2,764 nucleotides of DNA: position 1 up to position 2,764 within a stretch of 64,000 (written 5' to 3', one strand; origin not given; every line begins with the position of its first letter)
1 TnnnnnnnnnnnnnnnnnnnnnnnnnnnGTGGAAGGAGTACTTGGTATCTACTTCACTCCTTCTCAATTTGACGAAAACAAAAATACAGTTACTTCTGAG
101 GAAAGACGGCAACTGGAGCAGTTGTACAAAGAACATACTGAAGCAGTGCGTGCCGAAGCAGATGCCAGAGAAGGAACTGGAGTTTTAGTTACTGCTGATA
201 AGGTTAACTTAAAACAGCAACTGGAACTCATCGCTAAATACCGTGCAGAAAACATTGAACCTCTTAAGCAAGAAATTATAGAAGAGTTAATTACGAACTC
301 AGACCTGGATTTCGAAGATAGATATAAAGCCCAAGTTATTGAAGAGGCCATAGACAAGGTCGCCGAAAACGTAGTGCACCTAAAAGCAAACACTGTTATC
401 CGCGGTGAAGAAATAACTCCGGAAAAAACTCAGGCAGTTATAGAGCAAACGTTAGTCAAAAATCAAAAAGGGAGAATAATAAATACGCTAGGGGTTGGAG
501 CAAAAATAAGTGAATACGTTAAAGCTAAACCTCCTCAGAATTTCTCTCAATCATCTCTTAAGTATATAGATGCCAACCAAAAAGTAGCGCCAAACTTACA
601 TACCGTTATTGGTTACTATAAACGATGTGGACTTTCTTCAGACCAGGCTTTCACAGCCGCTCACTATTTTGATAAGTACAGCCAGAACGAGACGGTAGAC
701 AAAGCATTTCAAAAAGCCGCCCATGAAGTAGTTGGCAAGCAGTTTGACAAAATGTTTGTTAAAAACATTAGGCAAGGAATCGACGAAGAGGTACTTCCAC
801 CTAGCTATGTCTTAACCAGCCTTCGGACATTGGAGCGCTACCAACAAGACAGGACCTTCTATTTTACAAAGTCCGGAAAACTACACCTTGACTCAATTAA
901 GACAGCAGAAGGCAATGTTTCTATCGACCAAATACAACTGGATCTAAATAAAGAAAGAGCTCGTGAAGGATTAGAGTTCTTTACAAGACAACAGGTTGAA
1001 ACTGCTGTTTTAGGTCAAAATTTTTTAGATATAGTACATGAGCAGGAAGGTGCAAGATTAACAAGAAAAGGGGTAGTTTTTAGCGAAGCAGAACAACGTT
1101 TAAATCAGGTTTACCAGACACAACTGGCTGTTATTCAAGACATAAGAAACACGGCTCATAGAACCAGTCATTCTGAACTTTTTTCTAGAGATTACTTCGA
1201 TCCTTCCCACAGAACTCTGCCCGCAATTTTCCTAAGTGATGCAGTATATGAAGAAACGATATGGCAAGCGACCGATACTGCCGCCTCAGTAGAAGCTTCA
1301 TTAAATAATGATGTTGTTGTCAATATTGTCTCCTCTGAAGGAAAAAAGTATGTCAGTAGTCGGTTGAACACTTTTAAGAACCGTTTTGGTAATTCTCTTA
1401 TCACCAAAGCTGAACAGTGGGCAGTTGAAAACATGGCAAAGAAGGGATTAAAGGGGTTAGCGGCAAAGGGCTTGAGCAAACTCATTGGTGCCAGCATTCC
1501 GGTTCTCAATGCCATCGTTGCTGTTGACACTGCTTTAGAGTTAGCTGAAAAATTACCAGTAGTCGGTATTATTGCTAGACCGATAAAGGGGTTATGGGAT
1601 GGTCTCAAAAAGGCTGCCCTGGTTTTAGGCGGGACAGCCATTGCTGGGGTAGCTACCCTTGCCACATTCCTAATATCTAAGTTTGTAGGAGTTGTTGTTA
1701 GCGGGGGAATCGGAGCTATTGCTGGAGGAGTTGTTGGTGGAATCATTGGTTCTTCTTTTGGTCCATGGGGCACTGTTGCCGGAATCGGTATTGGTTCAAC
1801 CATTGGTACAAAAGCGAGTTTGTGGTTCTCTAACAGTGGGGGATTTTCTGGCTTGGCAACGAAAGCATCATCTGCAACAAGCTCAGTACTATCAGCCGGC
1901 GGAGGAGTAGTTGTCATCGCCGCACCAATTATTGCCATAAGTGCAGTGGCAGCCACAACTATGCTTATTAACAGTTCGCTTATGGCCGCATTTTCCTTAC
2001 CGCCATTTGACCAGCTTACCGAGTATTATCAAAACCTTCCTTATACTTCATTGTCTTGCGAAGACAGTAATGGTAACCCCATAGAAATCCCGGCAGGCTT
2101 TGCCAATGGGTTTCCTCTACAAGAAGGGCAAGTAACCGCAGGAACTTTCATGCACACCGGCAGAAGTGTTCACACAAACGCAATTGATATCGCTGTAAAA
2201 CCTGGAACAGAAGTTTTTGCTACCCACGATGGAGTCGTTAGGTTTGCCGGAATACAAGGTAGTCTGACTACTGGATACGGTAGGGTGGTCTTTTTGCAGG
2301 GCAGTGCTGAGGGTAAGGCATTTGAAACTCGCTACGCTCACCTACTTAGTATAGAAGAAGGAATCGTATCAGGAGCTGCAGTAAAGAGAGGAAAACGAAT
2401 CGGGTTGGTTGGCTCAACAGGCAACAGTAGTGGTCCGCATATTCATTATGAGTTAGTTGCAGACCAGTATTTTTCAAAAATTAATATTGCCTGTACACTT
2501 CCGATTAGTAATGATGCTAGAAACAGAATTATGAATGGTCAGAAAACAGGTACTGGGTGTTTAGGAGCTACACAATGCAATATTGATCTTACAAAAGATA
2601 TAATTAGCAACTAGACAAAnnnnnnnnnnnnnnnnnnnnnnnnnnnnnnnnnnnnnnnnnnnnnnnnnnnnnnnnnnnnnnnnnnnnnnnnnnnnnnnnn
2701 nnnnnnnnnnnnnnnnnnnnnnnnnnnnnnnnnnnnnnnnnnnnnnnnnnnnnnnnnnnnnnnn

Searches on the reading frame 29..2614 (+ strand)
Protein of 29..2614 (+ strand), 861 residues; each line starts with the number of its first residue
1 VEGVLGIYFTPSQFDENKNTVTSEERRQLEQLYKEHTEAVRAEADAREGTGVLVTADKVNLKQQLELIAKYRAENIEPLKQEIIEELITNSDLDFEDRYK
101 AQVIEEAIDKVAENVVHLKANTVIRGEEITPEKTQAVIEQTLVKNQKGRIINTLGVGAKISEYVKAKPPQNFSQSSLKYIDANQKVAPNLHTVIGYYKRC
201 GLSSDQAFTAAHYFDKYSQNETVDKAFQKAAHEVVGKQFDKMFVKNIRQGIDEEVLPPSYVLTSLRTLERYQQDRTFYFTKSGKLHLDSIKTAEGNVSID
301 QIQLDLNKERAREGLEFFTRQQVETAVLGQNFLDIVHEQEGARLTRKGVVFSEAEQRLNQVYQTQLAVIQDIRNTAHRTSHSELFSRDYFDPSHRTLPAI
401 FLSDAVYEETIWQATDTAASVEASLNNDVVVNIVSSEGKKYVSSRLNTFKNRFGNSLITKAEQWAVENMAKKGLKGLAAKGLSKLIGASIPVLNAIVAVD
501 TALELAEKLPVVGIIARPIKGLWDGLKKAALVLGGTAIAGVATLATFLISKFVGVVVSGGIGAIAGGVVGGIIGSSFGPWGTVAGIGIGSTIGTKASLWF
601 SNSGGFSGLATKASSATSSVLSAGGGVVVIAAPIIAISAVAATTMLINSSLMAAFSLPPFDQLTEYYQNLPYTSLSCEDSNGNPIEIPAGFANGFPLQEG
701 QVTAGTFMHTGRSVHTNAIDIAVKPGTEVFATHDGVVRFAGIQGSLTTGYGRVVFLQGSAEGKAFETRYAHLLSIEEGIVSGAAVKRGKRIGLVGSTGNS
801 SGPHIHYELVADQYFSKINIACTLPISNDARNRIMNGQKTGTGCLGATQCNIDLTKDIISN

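Call 78: search_protein_families(library=pfam, proteins=[window:29-2614:+])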
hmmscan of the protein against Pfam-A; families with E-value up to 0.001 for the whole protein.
window:29-2614:+ (861 aa): 1 family
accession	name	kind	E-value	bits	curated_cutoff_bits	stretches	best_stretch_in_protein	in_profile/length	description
PF01551.29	Peptidase_M23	-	1.5e-19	70.4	28.7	1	717-811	4-89/96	Peptidase family M23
